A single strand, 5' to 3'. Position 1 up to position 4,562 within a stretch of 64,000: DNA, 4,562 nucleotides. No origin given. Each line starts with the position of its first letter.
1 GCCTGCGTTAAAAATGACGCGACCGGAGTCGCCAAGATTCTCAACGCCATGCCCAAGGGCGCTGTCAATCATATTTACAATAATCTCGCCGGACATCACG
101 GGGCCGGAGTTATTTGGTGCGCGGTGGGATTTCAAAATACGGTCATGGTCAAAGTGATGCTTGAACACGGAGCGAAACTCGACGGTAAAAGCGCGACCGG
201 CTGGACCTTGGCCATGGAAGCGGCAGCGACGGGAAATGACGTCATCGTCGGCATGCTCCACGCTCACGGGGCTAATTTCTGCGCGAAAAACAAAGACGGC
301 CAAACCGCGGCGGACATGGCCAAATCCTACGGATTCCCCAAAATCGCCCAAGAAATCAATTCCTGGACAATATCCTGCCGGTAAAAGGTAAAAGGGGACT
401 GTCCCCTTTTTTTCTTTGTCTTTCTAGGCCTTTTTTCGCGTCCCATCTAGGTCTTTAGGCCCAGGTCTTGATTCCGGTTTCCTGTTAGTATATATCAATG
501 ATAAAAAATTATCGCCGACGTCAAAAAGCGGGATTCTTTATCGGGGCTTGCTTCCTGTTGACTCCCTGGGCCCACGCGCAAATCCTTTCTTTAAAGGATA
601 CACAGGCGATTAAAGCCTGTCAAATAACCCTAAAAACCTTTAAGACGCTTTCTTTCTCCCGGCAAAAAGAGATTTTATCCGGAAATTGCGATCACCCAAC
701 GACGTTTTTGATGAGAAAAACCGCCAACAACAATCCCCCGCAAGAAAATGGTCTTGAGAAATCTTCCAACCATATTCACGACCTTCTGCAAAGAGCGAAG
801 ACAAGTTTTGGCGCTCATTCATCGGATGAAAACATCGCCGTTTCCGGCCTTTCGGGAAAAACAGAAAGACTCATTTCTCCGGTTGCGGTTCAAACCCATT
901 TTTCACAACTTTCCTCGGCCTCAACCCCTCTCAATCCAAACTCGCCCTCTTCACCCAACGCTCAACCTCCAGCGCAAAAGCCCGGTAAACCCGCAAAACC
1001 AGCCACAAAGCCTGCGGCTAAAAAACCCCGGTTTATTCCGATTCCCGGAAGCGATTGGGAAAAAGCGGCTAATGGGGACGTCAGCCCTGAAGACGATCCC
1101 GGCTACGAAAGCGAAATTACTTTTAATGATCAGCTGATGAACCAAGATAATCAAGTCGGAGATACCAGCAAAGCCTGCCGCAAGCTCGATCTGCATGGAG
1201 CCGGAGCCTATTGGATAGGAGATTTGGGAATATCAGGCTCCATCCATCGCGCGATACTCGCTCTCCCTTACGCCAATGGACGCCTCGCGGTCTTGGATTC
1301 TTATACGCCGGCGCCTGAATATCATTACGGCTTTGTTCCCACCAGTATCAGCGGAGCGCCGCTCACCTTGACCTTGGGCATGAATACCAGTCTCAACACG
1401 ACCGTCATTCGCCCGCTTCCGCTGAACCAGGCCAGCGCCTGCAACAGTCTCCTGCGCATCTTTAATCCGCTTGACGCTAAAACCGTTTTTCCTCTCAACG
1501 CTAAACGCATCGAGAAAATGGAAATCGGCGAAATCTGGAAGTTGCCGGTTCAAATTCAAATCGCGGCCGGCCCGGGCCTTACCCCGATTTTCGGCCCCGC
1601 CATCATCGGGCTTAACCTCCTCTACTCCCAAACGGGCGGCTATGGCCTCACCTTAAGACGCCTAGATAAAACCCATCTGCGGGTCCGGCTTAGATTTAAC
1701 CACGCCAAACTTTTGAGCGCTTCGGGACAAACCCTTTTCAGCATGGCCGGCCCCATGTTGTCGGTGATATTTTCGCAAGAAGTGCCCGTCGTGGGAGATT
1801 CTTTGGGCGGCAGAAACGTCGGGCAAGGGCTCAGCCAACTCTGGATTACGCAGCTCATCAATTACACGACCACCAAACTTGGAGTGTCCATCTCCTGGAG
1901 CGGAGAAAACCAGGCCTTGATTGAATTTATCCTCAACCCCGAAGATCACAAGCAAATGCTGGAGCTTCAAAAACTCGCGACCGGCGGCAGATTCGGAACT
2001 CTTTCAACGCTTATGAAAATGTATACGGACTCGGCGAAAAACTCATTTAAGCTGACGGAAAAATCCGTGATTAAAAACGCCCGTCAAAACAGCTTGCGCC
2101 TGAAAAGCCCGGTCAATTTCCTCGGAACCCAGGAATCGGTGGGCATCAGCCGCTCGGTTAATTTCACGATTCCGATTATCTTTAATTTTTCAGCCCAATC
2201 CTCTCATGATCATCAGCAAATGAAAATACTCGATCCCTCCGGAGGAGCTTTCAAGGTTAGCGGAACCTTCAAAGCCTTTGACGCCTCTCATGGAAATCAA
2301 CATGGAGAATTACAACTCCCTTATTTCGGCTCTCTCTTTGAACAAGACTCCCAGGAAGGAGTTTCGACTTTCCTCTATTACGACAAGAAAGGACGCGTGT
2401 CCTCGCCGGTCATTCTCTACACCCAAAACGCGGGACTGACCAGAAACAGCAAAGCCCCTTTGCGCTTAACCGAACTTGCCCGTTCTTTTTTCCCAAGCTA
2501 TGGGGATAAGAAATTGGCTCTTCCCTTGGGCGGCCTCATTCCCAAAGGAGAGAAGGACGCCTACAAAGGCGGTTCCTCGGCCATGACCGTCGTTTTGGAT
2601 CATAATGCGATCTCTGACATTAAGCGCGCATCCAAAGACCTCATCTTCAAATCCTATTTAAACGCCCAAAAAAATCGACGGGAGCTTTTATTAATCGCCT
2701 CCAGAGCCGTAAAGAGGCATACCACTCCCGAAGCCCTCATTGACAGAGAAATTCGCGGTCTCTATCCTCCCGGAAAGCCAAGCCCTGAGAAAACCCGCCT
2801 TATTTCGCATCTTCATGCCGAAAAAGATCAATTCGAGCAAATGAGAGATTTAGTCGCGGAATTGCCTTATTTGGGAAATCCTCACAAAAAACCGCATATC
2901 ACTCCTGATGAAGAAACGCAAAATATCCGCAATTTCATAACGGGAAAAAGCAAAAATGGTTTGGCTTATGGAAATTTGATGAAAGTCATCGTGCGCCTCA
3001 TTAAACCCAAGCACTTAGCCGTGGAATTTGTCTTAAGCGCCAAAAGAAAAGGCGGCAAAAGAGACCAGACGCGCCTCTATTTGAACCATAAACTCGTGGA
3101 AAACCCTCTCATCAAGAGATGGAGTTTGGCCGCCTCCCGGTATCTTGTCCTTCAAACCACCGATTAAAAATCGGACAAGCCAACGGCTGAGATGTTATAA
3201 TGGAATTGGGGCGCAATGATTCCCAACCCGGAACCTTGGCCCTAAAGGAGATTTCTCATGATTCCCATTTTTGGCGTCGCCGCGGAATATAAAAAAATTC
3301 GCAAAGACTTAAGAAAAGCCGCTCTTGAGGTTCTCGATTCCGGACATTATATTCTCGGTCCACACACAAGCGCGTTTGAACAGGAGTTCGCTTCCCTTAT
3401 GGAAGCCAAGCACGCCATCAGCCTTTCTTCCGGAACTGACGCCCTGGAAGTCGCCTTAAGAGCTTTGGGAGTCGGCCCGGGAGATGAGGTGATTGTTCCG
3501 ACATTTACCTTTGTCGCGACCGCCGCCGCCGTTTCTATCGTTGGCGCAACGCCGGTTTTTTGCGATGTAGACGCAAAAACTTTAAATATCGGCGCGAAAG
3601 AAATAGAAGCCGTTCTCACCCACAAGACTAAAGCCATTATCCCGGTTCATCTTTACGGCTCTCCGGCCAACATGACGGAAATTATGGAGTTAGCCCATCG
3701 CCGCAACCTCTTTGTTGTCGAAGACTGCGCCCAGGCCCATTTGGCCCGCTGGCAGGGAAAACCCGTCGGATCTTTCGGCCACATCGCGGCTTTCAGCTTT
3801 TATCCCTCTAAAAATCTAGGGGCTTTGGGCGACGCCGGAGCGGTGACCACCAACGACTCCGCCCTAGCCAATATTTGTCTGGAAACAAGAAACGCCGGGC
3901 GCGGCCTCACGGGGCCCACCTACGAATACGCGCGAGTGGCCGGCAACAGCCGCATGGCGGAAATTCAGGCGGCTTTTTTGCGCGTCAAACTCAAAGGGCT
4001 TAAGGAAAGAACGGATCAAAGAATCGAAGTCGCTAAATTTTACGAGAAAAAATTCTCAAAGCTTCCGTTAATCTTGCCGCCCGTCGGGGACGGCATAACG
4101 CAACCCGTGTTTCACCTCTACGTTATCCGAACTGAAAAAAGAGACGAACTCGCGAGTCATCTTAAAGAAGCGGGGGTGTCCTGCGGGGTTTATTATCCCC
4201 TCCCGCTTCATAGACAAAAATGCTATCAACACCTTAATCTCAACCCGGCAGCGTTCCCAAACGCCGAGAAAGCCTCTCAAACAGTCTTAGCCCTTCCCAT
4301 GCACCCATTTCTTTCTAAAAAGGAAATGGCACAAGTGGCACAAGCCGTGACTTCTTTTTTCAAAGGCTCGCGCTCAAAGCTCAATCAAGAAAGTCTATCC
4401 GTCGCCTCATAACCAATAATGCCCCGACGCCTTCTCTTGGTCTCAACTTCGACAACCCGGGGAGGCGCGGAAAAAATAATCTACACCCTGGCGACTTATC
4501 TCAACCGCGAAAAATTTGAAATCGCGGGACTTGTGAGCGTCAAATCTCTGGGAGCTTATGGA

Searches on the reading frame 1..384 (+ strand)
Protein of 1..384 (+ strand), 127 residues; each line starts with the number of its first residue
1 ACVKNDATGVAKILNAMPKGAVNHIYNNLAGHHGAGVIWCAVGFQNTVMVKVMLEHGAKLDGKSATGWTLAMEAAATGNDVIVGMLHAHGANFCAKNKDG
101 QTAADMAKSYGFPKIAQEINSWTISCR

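Call 35: search_protein_families(library=pfam, proteins=[window:1-384:+])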
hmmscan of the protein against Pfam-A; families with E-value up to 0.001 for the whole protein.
window:1-384:+ (127 aa): 4 families
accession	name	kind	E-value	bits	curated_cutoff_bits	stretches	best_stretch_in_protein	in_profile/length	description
PF12796.13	Ank_2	-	3.2e-12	47.3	27.3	2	41-117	4-77/90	Ankyrin repeats (3 copies)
PF13637.12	Ank_4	-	4e-07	30.6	22.7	0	83-117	13-47/50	Ankyrin repeats (many copies)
PF00023.36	Ank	-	4.5e-06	27.1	21.1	0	67-98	2-33/33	Ankyrin repeat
PF13606.12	Ank_3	-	3.5e-05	24.3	22.3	0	67-93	2-28/30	Ankyrin repeat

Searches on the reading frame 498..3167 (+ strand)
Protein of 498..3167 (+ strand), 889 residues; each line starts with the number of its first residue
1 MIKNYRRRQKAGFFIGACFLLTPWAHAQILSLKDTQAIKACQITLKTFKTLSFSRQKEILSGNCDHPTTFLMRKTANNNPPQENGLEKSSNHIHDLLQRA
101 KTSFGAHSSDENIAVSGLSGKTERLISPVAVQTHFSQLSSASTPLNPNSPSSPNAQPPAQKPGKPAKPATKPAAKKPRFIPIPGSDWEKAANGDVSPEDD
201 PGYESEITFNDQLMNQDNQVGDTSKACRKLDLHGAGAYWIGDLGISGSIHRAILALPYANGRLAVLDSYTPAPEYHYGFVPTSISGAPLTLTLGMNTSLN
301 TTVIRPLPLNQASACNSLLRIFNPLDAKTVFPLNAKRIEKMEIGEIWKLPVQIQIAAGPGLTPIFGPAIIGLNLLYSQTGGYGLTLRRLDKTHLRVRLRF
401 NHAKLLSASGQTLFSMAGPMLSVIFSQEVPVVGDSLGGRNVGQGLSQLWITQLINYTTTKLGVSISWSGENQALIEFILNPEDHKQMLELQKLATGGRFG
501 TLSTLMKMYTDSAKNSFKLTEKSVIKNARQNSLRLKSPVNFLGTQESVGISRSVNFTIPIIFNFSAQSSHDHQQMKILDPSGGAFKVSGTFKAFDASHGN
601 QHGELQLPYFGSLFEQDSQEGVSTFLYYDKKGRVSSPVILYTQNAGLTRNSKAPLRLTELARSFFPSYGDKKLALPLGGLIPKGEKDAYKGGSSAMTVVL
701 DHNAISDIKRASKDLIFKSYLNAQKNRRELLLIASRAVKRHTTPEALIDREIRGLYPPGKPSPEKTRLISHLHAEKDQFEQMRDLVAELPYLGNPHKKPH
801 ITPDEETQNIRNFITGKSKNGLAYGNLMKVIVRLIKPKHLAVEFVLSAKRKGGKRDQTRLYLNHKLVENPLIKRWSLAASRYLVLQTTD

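Call 35: search_protein_families(library=pfam, proteins=[window:498-3167:+])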
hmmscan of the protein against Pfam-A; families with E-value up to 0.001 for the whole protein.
window:498-3167:+ (889 aa): 0 families

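Call 47: find_homologous_proteins(query=window:498-3167:+, max_evalue=1e-30)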
Query window:498-3167:+ (889 aa): 4 proteins with E <= 1e-30 among 8000 candidates.
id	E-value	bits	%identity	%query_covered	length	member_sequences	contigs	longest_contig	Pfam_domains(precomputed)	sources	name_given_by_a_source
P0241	0.0e+0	1684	85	98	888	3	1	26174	-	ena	-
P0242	0.0e+0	1644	82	100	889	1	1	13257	-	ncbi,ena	-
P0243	0.0e+0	1484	76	97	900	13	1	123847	-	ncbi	-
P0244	0.0e+0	1453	78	94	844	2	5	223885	-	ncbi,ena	-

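Call 48: find_encoding_contigs(protein=P0241, flank=10000, max_places=1)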
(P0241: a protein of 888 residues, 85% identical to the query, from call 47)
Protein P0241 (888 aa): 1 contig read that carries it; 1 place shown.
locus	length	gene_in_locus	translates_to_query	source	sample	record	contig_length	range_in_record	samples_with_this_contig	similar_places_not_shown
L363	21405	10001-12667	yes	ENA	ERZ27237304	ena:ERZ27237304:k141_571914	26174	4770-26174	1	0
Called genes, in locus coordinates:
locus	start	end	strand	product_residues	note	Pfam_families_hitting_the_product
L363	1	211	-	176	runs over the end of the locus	PF02482:Ribosomal_S30AE, PF16321:Ribosom_S30AE_C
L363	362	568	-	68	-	-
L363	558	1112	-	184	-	PF09970:DUF2204 (faint), PF14907:NTP_transf_5 (faint), PF08843:AbiEii (weak)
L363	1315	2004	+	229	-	-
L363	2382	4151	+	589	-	PF00924:MS_channel_2nd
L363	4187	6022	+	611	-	PF00009:GTP_EFTU, PF22042:EF-G_D2, PF03144:GTP_EFTU_D2, PF00679:EFG_C, PF21018:BipA_C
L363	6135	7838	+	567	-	-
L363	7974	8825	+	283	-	-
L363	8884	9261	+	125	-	-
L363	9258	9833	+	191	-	PF13857:Ank_5 (faint), PF00023:Ank (faint), PF12796:Ank_2 (weak), PF13637:Ank_4 (faint)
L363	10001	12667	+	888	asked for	-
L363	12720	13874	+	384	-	PF00155:Aminotran_1_2, PF01041:DegT_DnrJ_EryC1, PF01053:Cys_Met_Meta_PP (weak)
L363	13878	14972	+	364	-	PF13439:Glyco_transf_4 (weak), PF20706:GT4-conflict (weak), PF00534:Glycos_transf_1, PF13692:Glyco_trans_1_4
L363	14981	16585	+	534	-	PF01039:Carboxyl_trans, PF03255:ACCA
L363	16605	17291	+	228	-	PF00072:Response_reg, PF00486:Trans_reg_C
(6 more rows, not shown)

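Call 49: find_encoding_contigs(protein=P0242, flank=10000, max_places=1)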
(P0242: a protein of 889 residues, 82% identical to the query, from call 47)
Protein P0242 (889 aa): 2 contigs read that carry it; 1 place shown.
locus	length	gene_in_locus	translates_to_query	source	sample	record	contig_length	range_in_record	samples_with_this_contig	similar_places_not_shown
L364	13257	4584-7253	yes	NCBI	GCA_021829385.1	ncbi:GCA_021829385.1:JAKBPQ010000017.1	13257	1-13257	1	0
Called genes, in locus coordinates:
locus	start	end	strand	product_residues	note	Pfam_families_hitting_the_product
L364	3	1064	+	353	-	?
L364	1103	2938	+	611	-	PF00009:GTP_EFTU, PF22042:EF-G_D2, PF03144:GTP_EFTU_D2, PF00679:EFG_C, PF21018:BipA_C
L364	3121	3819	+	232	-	PF28409:ATRIP_N (faint)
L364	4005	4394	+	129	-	-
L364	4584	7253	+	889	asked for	-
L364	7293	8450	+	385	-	PF00155:Aminotran_1_2, PF01041:DegT_DnrJ_EryC1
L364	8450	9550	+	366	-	PF13439:Glyco_transf_4, PF13579:Glyco_trans_4_4 (weak), PF20706:GT4-conflict (weak), PF00534:Glycos_transf_1, PF13692:Glyco_trans_1_4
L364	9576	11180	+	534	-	PF01039:Carboxyl_trans, PF03255:ACCA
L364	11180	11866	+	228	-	PF00072:Response_reg, PF00486:Trans_reg_C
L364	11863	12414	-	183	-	PF02643:DUF192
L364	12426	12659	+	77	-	PF01037:AsnC_trans_reg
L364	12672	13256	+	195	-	?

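Call 50: find_encoding_contigs(protein=P0244, flank=10000, max_places=1)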
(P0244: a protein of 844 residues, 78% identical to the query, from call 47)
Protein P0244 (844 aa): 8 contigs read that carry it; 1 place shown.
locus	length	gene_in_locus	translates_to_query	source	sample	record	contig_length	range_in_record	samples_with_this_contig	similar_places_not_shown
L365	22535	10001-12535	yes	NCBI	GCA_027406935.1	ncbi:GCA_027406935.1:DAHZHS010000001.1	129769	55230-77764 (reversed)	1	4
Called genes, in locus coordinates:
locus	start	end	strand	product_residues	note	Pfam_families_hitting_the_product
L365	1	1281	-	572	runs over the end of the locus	PF05524:PEP-utilisers_N, PF00391:PEP-utilizers, PF02896:PEP-utilizers_C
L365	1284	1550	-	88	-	PF00381:PTS-HPr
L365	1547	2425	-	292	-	PF03668:RapZ-like_N, PF22740:PapZ_C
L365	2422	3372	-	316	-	PF02603:Hpr_kinase_N, PF07475:Hpr_kinase_C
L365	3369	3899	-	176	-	PF02482:Ribosomal_S30AE, PF16321:Ribosom_S30AE_C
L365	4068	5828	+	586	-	PF00924:MS_channel_2nd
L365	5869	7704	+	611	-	PF00009:GTP_EFTU, PF22042:EF-G_D2 (weak), PF03144:GTP_EFTU_D2, PF00679:EFG_C, PF21018:BipA_C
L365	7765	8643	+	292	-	-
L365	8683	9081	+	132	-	-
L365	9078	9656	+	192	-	PF00023:Ank (faint), PF12796:Ank_2 (weak), PF13637:Ank_4 (faint)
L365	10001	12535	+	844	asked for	-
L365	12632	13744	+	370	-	PF00155:Aminotran_1_2, PF01041:DegT_DnrJ_EryC1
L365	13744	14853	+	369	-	PF13439:Glyco_transf_4, PF00534:Glycos_transf_1, PF13692:Glyco_trans_1_4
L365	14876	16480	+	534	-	PF01039:Carboxyl_trans, PF03255:ACCA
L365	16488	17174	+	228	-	PF00072:Response_reg, PF00486:Trans_reg_C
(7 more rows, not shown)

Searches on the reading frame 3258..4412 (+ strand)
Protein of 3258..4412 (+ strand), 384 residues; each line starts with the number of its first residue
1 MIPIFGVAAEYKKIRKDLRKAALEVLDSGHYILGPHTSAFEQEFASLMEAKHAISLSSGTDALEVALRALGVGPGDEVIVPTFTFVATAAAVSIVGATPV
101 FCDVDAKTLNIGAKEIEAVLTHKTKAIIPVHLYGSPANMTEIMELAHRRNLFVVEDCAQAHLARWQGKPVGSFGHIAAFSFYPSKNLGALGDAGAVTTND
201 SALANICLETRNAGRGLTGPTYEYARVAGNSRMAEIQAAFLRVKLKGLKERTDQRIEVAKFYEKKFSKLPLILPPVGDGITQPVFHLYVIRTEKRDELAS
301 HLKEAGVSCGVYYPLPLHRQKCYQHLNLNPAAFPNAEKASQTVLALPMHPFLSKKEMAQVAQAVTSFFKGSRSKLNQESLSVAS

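Call 80: find_encoding_contigs(protein=window:3258-4412:+, flank=10000, max_places=1)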
Protein window:3258-4412:+ (384 aa): 9 contigs read that carry it; 1 place shown.
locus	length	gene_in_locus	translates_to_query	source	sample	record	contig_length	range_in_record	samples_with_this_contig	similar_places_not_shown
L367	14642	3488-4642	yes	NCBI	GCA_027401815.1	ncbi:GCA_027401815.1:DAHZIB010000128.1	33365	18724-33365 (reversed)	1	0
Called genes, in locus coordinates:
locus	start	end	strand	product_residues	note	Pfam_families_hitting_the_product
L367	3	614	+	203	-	?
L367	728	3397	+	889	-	-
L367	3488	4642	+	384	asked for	PF00155:Aminotran_1_2, PF01041:DegT_DnrJ_EryC1, PF01212:Beta_elim_lyase (faint), PF01053:Cys_Met_Meta_PP (weak)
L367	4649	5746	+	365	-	PF13439:Glyco_transf_4, PF13579:Glyco_trans_4_4 (weak), PF20706:GT4-conflict (faint), PF00534:Glycos_transf_1, PF13692:Glyco_trans_1_4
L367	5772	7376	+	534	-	PF01039:Carboxyl_trans, PF03255:ACCA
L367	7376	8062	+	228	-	PF00072:Response_reg, PF00486:Trans_reg_C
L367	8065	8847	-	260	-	PF02643:DUF192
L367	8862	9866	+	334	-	PF00005:ABC_tran, PF02463:SMC_N (faint), PF13304:AAA_21 (weak), PF08352:oligo_HPY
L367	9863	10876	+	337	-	PF13304:AAA_21 (faint), PF00005:ABC_tran, PF08352:oligo_HPY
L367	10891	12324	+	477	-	PF07690:MFS_1, PF00854:PTR2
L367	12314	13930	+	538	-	PF00450:Peptidase_S10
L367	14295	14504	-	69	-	-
